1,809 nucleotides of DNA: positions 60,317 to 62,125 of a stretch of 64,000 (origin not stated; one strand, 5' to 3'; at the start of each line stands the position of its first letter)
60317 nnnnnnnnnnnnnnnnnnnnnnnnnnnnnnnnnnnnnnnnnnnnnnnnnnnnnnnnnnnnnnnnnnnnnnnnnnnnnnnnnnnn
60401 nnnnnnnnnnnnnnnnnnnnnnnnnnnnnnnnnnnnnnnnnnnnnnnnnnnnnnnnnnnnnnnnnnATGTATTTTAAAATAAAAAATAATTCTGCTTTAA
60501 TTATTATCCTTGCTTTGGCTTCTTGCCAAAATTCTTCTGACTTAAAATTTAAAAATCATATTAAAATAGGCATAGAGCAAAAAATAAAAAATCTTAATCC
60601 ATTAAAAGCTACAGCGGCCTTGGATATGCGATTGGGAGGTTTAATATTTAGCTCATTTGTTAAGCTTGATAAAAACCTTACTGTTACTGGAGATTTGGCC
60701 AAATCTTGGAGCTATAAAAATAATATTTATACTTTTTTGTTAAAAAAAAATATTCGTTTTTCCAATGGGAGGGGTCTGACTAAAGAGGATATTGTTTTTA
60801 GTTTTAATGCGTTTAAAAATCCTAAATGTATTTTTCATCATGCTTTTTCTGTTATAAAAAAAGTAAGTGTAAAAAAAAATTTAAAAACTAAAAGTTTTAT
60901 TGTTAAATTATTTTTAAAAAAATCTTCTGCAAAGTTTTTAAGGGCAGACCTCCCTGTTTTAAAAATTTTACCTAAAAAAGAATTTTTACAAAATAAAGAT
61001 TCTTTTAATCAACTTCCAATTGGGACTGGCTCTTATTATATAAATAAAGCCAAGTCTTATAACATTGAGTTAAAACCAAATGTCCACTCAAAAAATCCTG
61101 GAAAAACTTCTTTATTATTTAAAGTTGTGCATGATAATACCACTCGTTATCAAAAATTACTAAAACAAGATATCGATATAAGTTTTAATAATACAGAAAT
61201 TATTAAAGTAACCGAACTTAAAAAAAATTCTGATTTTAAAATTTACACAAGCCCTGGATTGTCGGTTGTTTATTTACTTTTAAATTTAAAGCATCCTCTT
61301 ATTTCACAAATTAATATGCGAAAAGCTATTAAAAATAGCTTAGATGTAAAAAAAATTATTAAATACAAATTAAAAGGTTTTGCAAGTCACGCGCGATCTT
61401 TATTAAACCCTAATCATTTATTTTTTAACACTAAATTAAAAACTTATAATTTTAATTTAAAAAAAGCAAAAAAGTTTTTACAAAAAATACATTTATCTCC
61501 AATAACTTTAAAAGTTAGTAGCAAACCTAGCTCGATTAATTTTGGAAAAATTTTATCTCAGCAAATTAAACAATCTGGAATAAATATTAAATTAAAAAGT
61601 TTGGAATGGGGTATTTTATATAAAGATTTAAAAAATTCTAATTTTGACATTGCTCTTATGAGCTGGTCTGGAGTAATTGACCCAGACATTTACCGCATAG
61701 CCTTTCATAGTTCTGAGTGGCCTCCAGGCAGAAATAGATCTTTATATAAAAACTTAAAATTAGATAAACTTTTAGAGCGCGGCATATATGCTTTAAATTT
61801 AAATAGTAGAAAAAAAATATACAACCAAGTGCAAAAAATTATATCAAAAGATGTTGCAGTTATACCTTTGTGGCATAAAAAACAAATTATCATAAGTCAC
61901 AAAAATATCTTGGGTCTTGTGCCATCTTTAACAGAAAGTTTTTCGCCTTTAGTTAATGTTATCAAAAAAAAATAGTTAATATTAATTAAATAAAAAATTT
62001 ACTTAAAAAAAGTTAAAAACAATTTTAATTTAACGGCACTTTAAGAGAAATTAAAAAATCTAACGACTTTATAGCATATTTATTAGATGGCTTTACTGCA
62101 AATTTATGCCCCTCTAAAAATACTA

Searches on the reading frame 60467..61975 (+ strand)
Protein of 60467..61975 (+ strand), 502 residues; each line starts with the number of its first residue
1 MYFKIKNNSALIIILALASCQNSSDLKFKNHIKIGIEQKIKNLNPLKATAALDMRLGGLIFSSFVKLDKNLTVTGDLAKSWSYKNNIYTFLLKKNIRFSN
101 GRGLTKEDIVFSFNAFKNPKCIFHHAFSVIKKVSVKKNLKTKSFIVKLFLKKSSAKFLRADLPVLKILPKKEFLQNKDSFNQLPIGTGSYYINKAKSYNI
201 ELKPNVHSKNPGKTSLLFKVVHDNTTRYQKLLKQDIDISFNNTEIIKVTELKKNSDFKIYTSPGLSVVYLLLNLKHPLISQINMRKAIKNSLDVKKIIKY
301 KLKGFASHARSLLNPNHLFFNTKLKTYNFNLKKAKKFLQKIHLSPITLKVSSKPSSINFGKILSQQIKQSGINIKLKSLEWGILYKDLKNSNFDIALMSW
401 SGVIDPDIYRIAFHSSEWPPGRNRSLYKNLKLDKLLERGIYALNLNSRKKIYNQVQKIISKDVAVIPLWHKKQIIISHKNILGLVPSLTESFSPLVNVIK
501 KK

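Call 13: find_encoding_contigs(protein=window:60467-61975:+, flank=3000, max_places=10)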
Protein window:60467-61975:+ (502 aa): no gene with exactly this product is on record in the collection.

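Call 25: find_homologous_proteins(query=window:60467-61972:+, max_evalue=1e-10)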
Query window:60467-61972:+ (502 aa): 226 proteins with E <= 1e-10 among 8000 candidates; the best 120 are listed.
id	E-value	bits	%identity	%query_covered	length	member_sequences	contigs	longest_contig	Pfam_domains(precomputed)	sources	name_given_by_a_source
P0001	0.0e+0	1076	100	100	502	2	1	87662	PF00496.28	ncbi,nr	ncbi:MAG: ABC transporter substrate-binding protein [Bdellovibrionales bacterium]|nr:ABC transporter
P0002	2.7e-262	889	82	100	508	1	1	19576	PF00496.28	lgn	-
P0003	2.5e-240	816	78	98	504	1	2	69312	PF00496.28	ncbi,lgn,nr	ncbi:MAG: ABC transporter substrate-binding protein [Bdellovibrionaceae bacterium]|nr:ABC transporte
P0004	5.4e-237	805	76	97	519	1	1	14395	PF00496.28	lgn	-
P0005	1.8e-227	774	75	96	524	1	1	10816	PF00496.28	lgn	-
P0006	8.5e-215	732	70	99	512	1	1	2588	PF00496.28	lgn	-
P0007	9.2e-210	716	69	98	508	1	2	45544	PF00496.28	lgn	-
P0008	1.2e-125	438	47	98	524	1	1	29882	PF00496.28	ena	-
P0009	9.3e-120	419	43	96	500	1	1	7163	PF00496.28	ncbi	-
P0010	4.9e-119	416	42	97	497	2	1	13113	PF00496.28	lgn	-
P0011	8.8e-118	412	43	97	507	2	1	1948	PF00496.28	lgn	-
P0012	1.1e-117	412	43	95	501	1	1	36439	PF00496.28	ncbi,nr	ncbi:MAG: ABC transporter substrate-binding protein [Bdellovibrionales bacterium]|nr:ABC transporter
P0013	1.1e-117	412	43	97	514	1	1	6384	PF00496.28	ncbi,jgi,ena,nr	ncbi:ABC transporter substrate-binding protein [bacterium]|nr:ABC transporter substrate-binding prot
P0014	4.1e-117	410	41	97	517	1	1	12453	PF00496.28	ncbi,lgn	-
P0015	1.1e-115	405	42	94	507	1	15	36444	PF00496.28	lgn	-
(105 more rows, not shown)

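Call 26: find_encoding_contigs(protein=P0002, flank=4000, max_places=4)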
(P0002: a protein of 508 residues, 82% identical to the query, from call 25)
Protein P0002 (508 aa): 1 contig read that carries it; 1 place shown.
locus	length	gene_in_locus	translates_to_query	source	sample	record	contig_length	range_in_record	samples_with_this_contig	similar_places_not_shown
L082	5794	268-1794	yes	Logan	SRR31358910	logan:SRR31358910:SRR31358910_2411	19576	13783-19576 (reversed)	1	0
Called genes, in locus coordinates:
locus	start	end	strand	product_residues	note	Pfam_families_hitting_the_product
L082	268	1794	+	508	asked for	PF00496:SBP_bac_5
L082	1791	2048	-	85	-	-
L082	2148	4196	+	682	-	PF00456:Transketolase_N, PF00676:E1_dh (weak), PF13292:DXP_synthase_N (faint), PF02779:Transket_pyr, PF02780:Transketolase_C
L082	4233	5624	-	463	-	-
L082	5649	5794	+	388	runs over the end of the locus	PF03372:Exo_endo_phos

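Call 27: find_encoding_contigs(protein=P0003, flank=4000, max_places=4)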
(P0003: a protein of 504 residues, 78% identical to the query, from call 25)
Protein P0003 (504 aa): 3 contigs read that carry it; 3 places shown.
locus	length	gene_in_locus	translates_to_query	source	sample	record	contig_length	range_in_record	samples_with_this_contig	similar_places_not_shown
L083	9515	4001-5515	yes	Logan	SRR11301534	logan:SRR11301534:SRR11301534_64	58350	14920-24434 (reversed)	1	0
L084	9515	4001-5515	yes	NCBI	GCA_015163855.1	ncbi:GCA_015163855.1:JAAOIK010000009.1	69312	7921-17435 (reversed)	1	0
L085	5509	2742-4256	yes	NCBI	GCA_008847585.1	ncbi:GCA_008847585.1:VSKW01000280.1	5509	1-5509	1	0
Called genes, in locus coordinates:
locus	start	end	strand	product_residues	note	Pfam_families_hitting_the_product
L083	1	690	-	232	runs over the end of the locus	PF00687:Ribosomal_L1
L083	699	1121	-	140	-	PF03946:Ribosomal_L11_N, PF00298:Ribosomal_L11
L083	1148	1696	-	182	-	PF02357:NusG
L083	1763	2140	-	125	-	PF00584:SecE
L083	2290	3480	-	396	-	PF00009:GTP_EFTU, PF03144:GTP_EFTU_D2, PF03143:GTP_EFTU_D3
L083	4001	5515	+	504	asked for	PF00496:SBP_bac_5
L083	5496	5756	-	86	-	-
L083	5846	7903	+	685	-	PF00456:Transketolase_N, PF00676:E1_dh (weak), PF13292:DXP_synthase_N (weak), PF02779:Transket_pyr, PF02780:Transketolase_C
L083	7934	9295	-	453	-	-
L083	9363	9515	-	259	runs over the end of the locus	PF06750:A24_N_bact, PF01478:Peptidase_A24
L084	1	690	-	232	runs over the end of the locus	PF00687:Ribosomal_L1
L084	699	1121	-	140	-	PF03946:Ribosomal_L11_N, PF00298:Ribosomal_L11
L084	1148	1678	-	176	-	PF02357:NusG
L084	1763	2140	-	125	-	PF00584:SecE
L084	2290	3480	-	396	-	PF00009:GTP_EFTU, PF03144:GTP_EFTU_D2, PF03143:GTP_EFTU_D3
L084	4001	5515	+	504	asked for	PF00496:SBP_bac_5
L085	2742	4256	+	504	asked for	PF00496:SBP_bac_5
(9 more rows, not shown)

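Call 28: find_encoding_contigs(protein=P0004, flank=4000, max_places=4)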
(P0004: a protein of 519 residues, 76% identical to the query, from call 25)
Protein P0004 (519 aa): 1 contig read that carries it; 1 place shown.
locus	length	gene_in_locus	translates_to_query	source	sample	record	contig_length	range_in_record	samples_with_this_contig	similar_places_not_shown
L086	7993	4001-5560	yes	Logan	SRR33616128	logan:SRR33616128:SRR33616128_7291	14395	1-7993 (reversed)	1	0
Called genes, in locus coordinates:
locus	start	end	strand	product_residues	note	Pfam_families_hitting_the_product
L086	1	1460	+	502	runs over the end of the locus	PF07693:KAP_NTPase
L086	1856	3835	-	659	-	PF00355:Rieske, PF13806:Rieske_2, PF22543:Rieske_4 (faint), PF02776:TPP_enzyme_N, PF00205:TPP_enzyme_M, PF02775:TPP_enzyme_C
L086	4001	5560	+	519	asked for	PF00496:SBP_bac_5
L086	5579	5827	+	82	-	-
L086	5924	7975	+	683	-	PF00456:Transketolase_N, PF00676:E1_dh (weak), PF13292:DXP_synthase_N (weak), PF02779:Transket_pyr, PF02780:Transketolase_C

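Call 32: find_encoding_contigs(protein=P0005, flank=4000, max_places=4)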
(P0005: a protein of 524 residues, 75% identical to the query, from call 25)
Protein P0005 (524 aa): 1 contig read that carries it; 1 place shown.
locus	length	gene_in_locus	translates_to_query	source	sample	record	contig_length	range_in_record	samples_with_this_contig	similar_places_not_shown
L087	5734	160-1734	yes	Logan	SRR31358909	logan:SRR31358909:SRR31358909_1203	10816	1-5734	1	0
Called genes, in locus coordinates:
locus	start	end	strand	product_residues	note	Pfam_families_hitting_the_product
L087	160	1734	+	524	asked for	PF00496:SBP_bac_5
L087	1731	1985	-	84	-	-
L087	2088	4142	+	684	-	PF00456:Transketolase_N, PF13292:DXP_synthase_N (weak), PF00676:E1_dh (weak), PF02779:Transket_pyr, PF02780:Transketolase_C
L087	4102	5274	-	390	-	-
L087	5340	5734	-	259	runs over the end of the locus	PF06750:A24_N_bact, PF01478:Peptidase_A24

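Call 33: find_encoding_contigs(protein=P0007, flank=4000, max_places=4)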
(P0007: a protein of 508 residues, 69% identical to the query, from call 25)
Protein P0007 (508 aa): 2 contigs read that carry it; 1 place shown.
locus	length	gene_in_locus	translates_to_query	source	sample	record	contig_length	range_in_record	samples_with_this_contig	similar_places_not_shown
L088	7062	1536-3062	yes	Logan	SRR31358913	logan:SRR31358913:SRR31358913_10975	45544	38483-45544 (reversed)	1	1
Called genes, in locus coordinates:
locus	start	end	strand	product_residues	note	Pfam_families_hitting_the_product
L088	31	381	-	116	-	-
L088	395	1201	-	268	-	-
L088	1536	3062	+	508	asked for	PF00496:SBP_bac_5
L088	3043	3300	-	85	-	-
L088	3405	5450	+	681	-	PF00456:Transketolase_N, PF00676:E1_dh, PF13292:DXP_synthase_N (weak), PF02779:Transket_pyr, PF02780:Transketolase_C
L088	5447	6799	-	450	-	-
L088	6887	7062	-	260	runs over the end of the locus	PF06750:A24_N_bact, PF01478:Peptidase_A24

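Call 42: find_encoding_contigs(protein=P0008, flank=5000, max_places=4)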
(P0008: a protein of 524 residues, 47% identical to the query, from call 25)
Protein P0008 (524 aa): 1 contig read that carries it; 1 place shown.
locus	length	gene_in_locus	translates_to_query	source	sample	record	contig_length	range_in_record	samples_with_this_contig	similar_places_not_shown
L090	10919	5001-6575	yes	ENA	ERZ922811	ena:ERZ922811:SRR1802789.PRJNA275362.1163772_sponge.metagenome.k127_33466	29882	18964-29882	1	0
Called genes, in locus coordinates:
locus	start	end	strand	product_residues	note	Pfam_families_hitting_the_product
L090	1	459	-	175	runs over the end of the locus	PF00466:Ribosomal_L10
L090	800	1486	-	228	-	PF00687:Ribosomal_L1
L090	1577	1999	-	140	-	PF03946:Ribosomal_L11_N, PF00298:Ribosomal_L11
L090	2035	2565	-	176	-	PF02357:NusG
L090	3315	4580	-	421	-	PF00009:GTP_EFTU, PF03144:GTP_EFTU_D2, PF03143:GTP_EFTU_D3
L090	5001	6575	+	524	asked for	PF00496:SBP_bac_5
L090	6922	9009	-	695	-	PF00512:HisKA (faint), PF02518:HATPase_c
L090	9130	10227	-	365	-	PF00022:Actin, PF06723:MreB_Mbl, PF00012:HSP70, PF14450:FtsA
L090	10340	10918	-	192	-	?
